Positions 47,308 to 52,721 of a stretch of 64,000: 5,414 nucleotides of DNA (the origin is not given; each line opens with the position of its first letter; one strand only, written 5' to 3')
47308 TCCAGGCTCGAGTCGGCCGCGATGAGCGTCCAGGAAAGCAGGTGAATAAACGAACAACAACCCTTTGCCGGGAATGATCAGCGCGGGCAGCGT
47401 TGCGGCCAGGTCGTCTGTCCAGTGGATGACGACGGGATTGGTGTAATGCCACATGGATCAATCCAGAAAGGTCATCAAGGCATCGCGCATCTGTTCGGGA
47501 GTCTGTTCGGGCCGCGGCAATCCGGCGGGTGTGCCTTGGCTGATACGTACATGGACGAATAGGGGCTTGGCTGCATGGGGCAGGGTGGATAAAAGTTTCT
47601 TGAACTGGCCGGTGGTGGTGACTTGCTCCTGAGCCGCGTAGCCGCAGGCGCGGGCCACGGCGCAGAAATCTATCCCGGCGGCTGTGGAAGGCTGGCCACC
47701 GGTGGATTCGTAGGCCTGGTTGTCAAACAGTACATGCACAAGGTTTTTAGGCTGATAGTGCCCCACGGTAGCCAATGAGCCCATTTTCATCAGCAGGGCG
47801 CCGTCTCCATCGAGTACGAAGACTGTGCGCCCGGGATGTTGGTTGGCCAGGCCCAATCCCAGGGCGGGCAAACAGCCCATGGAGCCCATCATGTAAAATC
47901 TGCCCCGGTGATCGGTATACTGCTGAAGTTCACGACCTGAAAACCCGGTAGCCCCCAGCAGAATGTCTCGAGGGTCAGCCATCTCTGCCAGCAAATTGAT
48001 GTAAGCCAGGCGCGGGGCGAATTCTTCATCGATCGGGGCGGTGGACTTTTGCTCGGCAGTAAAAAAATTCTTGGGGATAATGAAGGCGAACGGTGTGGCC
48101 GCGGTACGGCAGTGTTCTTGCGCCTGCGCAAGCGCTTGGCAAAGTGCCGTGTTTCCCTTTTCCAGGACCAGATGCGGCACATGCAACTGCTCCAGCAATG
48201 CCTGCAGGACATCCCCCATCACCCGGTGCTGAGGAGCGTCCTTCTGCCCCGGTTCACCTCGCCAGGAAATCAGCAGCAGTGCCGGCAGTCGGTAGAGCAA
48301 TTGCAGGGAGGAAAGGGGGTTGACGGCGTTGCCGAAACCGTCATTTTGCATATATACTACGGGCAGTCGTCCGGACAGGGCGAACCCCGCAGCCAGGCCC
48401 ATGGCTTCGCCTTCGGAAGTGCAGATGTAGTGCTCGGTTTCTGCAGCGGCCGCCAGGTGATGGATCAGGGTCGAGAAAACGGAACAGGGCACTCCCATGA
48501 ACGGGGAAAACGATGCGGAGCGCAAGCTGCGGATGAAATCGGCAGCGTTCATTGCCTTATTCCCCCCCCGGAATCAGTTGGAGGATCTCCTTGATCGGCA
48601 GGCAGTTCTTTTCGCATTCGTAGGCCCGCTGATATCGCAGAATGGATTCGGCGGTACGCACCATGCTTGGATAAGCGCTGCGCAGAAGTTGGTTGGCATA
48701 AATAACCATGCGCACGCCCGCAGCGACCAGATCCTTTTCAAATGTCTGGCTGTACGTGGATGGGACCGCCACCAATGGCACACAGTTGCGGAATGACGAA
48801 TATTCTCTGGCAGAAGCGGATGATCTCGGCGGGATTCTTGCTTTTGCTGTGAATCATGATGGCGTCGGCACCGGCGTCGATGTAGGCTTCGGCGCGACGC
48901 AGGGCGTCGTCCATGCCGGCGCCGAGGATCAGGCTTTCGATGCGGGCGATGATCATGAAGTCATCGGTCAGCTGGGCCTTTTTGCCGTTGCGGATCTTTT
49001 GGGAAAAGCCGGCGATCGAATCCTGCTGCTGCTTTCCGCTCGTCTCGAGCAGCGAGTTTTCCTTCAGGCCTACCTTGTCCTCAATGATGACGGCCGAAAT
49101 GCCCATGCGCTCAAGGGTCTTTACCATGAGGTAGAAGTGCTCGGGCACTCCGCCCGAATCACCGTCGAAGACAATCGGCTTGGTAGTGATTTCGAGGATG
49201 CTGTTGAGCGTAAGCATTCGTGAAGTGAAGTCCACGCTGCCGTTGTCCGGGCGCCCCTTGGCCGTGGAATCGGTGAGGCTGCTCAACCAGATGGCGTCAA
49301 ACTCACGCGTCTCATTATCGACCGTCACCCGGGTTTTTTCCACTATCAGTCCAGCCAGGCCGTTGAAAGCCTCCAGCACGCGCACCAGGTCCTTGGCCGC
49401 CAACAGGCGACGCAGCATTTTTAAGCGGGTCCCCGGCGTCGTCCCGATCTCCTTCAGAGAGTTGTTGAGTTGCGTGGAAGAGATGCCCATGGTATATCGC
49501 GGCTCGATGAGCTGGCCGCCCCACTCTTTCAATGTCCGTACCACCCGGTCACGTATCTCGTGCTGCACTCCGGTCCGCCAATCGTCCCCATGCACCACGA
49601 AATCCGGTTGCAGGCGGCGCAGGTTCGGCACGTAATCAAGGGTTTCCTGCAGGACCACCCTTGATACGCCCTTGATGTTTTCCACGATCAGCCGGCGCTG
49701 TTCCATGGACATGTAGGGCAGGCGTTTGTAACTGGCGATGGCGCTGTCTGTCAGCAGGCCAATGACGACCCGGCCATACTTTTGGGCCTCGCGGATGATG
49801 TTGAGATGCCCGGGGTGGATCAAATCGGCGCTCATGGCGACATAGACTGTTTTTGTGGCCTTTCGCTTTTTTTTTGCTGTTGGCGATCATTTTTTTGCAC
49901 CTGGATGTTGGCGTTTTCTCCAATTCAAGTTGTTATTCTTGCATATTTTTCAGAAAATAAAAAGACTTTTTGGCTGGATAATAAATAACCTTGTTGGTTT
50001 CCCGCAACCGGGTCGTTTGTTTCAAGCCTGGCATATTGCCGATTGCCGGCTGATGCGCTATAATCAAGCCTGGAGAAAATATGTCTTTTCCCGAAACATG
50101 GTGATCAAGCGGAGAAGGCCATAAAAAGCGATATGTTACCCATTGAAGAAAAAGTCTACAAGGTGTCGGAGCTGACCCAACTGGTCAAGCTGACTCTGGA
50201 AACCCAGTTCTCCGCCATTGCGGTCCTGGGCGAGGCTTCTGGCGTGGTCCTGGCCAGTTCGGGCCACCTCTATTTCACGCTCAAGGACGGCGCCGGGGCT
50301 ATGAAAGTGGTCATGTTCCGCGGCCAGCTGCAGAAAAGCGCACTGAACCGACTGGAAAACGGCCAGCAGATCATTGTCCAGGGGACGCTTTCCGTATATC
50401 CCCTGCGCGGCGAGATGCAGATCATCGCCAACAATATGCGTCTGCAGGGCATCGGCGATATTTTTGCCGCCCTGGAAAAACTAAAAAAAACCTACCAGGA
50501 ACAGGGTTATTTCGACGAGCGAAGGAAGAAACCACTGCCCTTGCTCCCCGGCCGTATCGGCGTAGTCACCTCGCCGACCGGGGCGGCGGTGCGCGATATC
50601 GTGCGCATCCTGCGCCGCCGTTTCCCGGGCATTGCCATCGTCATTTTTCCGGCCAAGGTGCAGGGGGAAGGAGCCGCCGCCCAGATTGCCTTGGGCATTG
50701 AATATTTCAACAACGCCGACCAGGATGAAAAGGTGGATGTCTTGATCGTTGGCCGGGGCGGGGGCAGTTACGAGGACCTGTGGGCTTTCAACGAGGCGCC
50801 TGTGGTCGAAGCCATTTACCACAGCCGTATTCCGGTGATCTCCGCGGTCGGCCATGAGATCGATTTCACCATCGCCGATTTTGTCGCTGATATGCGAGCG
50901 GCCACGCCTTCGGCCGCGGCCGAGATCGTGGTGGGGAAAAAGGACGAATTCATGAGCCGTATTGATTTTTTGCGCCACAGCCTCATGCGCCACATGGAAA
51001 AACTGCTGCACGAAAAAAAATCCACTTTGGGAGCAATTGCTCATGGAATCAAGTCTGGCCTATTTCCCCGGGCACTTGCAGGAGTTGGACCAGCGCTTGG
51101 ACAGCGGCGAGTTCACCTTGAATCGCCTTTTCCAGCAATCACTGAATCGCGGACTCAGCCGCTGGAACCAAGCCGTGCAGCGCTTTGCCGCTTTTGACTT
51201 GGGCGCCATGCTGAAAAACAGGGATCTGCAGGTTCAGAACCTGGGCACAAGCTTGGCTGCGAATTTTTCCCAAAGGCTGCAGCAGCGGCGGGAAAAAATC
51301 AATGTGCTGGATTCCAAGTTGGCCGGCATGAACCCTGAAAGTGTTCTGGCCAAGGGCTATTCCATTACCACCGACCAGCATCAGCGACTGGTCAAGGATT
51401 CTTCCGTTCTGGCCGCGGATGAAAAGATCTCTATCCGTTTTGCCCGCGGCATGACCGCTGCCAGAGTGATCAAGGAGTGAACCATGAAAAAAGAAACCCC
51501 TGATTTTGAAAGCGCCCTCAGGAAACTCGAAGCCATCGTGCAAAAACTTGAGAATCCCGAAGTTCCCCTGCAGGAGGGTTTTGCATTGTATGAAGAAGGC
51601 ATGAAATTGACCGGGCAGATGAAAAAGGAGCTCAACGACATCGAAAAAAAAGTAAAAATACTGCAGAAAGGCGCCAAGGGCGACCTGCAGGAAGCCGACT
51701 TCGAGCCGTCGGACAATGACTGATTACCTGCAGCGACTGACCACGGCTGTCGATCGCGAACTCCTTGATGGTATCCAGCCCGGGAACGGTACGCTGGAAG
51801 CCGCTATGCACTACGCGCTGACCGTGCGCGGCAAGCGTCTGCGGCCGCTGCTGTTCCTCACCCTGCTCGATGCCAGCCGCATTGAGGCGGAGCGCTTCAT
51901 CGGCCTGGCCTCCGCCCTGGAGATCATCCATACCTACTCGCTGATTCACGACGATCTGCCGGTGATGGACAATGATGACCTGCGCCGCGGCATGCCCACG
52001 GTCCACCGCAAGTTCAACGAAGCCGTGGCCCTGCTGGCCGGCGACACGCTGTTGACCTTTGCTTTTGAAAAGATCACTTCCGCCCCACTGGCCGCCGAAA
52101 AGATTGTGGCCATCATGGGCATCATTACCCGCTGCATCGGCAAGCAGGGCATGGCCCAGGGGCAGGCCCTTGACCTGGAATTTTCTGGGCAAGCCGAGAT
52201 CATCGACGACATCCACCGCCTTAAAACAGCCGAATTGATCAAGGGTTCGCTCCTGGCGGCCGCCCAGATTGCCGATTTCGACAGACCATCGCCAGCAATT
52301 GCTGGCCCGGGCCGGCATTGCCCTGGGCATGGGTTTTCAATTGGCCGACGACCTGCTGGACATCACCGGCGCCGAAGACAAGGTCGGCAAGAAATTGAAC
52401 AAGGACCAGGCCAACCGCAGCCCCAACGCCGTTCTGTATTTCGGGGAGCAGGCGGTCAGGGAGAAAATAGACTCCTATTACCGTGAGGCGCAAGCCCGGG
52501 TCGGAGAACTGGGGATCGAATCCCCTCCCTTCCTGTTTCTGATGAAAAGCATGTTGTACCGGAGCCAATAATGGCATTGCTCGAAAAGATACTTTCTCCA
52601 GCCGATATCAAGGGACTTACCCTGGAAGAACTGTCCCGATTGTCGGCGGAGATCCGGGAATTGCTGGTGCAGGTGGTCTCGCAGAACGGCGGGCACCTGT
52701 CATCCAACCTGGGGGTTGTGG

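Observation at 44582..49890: Fom1/Fom2/FomC-like phosphonate module coupled to a CDP-alcohol phosphotransferase and a flippase-like protein: predicted 2-hydroxyethylphosphonate head-group pathway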

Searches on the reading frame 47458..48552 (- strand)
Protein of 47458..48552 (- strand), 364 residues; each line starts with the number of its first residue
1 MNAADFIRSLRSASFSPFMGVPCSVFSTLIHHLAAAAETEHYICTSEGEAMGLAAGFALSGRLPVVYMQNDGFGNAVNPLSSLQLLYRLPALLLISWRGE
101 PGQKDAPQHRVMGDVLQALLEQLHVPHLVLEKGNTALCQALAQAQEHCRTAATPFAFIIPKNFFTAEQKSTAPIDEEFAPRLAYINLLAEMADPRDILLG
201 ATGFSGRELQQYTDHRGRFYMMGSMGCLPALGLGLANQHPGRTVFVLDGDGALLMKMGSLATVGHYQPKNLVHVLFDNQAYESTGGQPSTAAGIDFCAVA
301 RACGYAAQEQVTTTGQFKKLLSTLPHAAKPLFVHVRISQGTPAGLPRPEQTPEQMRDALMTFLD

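Call 3: search_protein_families(library=pfam, proteins=[window:47458-48552:-], max_evalue=0.01)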
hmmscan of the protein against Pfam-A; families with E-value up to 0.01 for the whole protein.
window:47458-48552:- (364 aa): 2 families
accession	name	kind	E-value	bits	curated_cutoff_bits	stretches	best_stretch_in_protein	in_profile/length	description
PF02775.26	TPP_enzyme_C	-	2.1e-17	63.8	21.9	1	219-335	21-151/151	Thiamine pyrophosphate enzyme, C-terminal TPP binding domain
PF02776.23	TPP_enzyme_N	-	3.1e-08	33.8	26.8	1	5-104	6-106/119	Thiamine pyrophosphate enzyme, N-terminal TPP binding domain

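Call 4: search_protein_families(library=ncbifam, proteins=[window:47458-48552:-], max_evalue=0.01)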
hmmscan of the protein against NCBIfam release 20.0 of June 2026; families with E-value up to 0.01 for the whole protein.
window:47458-48552:- (364 aa): 23 families
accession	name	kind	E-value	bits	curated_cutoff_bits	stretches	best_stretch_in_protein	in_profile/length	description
TIGR03297.1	Ppyr-DeCO2ase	equivalog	1.3e-112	376.4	312.5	1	16-363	3-360/360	phosphonopyruvate decarboxylase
TIGR03846.1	sulfopy_beta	equivalog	7.5e-39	133.5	221.5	1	183-361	3-179/182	sulfopyruvate decarboxylase subunit beta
NF004813.0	PRK06163.1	equivalog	2.2e-31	109.2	240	1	197-361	31-194/202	hypothetical protein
TIGR03845.1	sulfopyru_alph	equivalog_domain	1.1e-26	93.7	147.95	1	7-160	5-156/160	sulfopyruvate decarboxylase subunit alpha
NF006052.0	PRK08199.1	subfamily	8.9e-12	44.1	539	1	122-339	313-539/559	thiamine pyrophosphate protein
TIGR04377.1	myo_inos_iolD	equivalog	2e-08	33.4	715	1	181-283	393-499/616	3D-(3,5/4)-trihydroxycyclohexane-1,2-dione acylhydrolase (decyclizing)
NF005114.0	PRK06546.1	equivalog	2.4e-08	32.9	893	1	108-335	304-527/578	pyruvate dehydrogenase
NF005470.0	PRK07064.1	equivalog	3.6e-07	29.6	495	1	194-281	378-464/552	thiamine pyrophosphate-binding protein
NF006122.0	PRK08266.1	subfamily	4.8e-07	28.6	571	1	223-341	402-528/543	hypothetical protein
NF005485.1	PRK07092.1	equivalog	1.4e-06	27.4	493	1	169-339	343-520/523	benzoylformate decarboxylase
NF006524.0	PRK08978.1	equivalog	3.2e-06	25.7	738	1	222-339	400-526/548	acetolactate synthase 2 catalytic subunit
NF006016.1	PRK08155.1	equivalog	1.1e-05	24.1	870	1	180-281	361-466/554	acetolactate synthase large subunit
NF005760.0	PRK07586.1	equivalog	1.5e-05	24.1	363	1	194-282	352-443/514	acetolactate synthase large subunit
NF006591.0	PRK09124.1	equivalog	4.2e-05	22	792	1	220-339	405-531/574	ubiquinone-dependent pyruvate dehydrogenase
NF005712.0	PRK07524.1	subfamily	7.6e-05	21.3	500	1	205-337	387-529/536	5-guanidino-2-oxopentanoate decarboxylase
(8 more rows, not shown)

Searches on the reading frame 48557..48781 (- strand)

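Call 3: search_protein_families(library=pfam, proteins=[window:48557-48781:-], max_evalue=0.01)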
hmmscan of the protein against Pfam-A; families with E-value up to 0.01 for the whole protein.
window:48557-48781:- (74 aa): 1 family
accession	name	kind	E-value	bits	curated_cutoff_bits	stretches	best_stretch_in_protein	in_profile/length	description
PF13714.12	PEP_mutase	-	1.9e-05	24.8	31.5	1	2-48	195-240/240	Phosphoenolpyruvate phosphomutase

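Call 4: search_protein_families(library=ncbifam, proteins=[window:48557-48781:-], max_evalue=0.01)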
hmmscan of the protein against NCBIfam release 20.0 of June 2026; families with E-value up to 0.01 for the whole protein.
window:48557-48781:- (74 aa): 2 families
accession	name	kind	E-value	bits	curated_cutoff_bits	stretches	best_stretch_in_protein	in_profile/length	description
TIGR02320.1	PEP_mutase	equivalog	5.3e-21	74.9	319.55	1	1-72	211-282/284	phosphoenolpyruvate mutase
TIGR02321.1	Pphn_pyruv_hyd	equivalog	1e-06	28.1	374.4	1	2-69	207-275/290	phosphonopyruvate hydrolase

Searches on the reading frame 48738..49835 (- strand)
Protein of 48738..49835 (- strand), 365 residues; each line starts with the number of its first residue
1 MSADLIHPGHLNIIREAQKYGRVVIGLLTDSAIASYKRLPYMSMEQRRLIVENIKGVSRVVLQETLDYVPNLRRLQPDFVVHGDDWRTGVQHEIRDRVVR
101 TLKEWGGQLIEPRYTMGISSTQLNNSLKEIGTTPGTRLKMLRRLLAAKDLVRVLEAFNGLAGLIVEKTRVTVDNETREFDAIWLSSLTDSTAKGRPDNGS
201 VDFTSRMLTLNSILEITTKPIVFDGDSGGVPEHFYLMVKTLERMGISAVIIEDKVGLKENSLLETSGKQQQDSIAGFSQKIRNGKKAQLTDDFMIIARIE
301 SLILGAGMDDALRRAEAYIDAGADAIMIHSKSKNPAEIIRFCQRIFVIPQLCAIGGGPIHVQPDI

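Call 3: search_protein_families(library=pfam, proteins=[window:48738-49835:-], max_evalue=0.01)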
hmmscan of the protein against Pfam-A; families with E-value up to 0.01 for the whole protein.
window:48738-49835:- (365 aa): 2 families
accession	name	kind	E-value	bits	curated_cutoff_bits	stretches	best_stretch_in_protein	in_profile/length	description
PF13714.12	PEP_mutase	-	2.5e-41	142.3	31.5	1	141-345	1-192/240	Phosphoenolpyruvate phosphomutase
PF01467.32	CTP_transf_like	-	1.5e-13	51.5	21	1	4-123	7-130/133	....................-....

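Call 4: search_protein_families(library=ncbifam, proteins=[window:48738-49835:-], max_evalue=0.01)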
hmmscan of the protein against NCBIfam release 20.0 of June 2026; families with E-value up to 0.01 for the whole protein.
window:48738-49835:- (365 aa): 10 families
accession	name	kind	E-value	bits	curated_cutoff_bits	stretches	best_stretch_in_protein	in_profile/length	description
TIGR02320.1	PEP_mutase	equivalog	6.6e-86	287.8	319.55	1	141-344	1-203/284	phosphoenolpyruvate mutase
TIGR02321.1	Pphn_pyruv_hyd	equivalog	1.6e-28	99.7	374.4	1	171-343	28-200/290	phosphonopyruvate hydrolase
TIGR02317.1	prpB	equivalog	1.6e-22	80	354.4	1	139-346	3-197/285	methylisocitrate lyase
NF008455.0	PRK11320.1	equivalog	4.6e-16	58.9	353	1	175-345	36-203/295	methylisocitrate lyase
TIGR02319.1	CPEP_Pphonmut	equivalog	2.9e-13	49.7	420.05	1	137-330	4-186/294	carboxyvinyl-carboxyphosphonate phosphorylmutase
TIGR02199.1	rfaE_dom_II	equivalog_domain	1.4e-11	44.4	181.5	1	4-125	21-140/144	D-glycero-beta-D-manno-heptose 1-phosphate adenylyltransferase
TIGR00125.1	cyt_tran_rel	domain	2.8e-11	43.4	27.7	1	2-57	7-62/65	adenylyltransferase/cytidyltransferase family protein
TIGR01518.1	g3p_cytidyltrns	equivalog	4.4e-10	39.7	165.4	1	4-89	8-95/125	glycerol-3-phosphate cytidylyltransferase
NF008454.0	PRK11316.1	equivalog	2e-05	23.4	521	1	4-128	350-472/475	bifunctional D-glycero-beta-D-manno-heptose-7-phosphate kinase/D-glycero-beta-D-manno-heptose 1-phosphate adenylyltransferase HldE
NF001985.0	PRK00777.1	subfamily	2.5e-05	24.4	104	1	4-52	14-63/157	pantetheine-phosphate adenylyltransferase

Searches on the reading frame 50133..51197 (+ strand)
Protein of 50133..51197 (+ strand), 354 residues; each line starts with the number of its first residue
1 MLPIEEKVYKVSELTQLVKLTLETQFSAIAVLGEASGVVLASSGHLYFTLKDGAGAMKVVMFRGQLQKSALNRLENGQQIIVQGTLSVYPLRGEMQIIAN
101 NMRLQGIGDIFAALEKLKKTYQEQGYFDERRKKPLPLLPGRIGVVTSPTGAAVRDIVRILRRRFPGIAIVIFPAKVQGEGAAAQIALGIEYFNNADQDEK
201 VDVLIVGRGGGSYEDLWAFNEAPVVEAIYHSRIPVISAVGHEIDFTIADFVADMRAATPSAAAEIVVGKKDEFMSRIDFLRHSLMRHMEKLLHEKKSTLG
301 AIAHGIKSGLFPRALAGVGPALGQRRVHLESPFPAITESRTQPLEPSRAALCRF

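Call 20: search_protein_families(library=ncbifam, proteins=[window:50133-51197:+], max_evalue=0.00001)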
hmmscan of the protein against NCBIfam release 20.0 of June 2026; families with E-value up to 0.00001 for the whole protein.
window:50133-51197:+ (354 aa): 1 family
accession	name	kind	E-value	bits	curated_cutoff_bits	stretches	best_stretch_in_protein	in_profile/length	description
TIGR00237.1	xseA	equivalog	6.9e-113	377.7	180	1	10-307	1-295/389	exodeoxyribonuclease VII large subunit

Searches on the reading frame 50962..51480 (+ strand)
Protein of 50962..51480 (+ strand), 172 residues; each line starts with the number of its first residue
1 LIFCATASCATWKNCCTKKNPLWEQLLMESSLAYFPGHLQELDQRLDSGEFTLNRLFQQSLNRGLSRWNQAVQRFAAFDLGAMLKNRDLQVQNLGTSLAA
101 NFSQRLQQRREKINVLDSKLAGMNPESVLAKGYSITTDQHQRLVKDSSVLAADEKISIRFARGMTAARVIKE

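Call 20: search_protein_families(library=ncbifam, proteins=[window:50962-51480:+], max_evalue=0.00001)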
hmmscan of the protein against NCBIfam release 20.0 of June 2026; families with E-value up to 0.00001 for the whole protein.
window:50962-51480:+ (172 aa): 1 family
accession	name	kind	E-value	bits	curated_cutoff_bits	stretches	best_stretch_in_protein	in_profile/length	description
TIGR00237.1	xseA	equivalog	1.3e-18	67.4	180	1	38-169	257-388/389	exodeoxyribonuclease VII large subunit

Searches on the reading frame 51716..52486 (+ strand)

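Call 20: search_protein_families(library=ncbifam, proteins=[window:51716-52486:+], max_evalue=0.00001)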
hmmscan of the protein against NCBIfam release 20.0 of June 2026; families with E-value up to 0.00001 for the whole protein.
window:51716-52486:+ (256 aa): 15 families
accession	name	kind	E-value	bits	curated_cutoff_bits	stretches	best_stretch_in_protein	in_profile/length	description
NF045485.1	FPPsyn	subfamily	1.9e-55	188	275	1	11-189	7-193/288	farnesyl diphosphate synthase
NF045685.1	GGPPSynCrtE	equivalog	1.8e-43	148.7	460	1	3-188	5-197/293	geranylgeranyl diphosphate synthase CrtE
NF007877.0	PRK10581.1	equivalog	9.6e-38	130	321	1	22-184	27-195/299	(2E,6E)-farnesyl diphosphate synthase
NF041003.1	GGPP_syn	equivalog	1.7e-33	116.1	500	1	2-183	3-186/326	geranylgeranyl diphosphate synthase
NF040698.1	IdsA_Meth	equivalog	1.2e-32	113.4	468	1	4-184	6-190/328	short chain isoprenyl diphosphate synthase IdsA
NF041169.1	f2_encap_cargo4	exception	3e-28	99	450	1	25-189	25-198/334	family 2 encapsulin nanocompartment cargo protein polyprenyl transferase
NF040789.2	gerfarn_diphsyn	equivalog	3.8e-25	88.8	560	1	62-183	85-201/345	geranylfarnesyl diphosphate synthase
TIGR02749.1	prenyl_cyano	equivalog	1.9e-21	76.5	383.2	1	12-190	17-193/322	solanesyl diphosphate synthase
TIGR02748.1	GerC3_HepT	equivalog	3.3e-19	69.2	456.55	1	4-129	8-131/319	heptaprenyl diphosphate synthase component II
NF045628.1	HxpDPsynlarge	equivalog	8.3e-19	67.7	500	1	9-143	5-137/311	hexaprenyl-diphosphate synthase large subunit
NF045549.1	GGPPsyn_IdsB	equivalog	4.3e-16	58.9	475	1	34-177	60-202/346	geranylgeranyl diphosphate synthase IdsB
NF008140.0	PRK10888.1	equivalog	5.1e-16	58.9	412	1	16-143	21-144/323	octaprenyl diphosphate synthase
NF040627.1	GFPS_Meth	equivalog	1.2e-13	51.2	600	1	28-157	29-148/285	geranylfarnesyl diphosphate synthase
NF042417.1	NPPPS_Mycobact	equivalog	4.6e-12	45.6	600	1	24-132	41-148/335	nonaprenyl/(2E,6E)-farnesyl/geranylgeranyl diphosphat synthase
NF042416.1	GFPPS_Mycobact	equivalog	1.3e-09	37.5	600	1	35-102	38-106/350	bifunctional (2E,6E)-farnesyl/geranyl diphosphate synthase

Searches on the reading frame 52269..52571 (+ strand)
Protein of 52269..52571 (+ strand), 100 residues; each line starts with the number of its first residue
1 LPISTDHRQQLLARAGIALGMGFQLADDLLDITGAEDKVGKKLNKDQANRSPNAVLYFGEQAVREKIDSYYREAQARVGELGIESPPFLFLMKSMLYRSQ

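Call 20: search_protein_families(library=ncbifam, proteins=[window:52269-52571:+], max_evalue=0.00001)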
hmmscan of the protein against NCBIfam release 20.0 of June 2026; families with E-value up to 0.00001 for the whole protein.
window:52269-52571:+ (100 aa): 4 families
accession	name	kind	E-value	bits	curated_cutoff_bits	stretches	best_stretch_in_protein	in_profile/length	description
NF045485.1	FPPsyn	subfamily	9.7e-13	47.9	275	1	6-98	194-286/288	farnesyl diphosphate synthase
NF045685.1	GGPPSynCrtE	equivalog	2.6e-08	33.3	460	1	7-95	200-288/293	geranylgeranyl diphosphate synthase CrtE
NF041169.1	f2_encap_cargo4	exception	3e-08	33.3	450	1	7-52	200-245/334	family 2 encapsulin nanocompartment cargo protein polyprenyl transferase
TIGR02748.1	GerC3_HepT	equivalog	8.8e-06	25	456.55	1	6-70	189-255/319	heptaprenyl diphosphate synthase component II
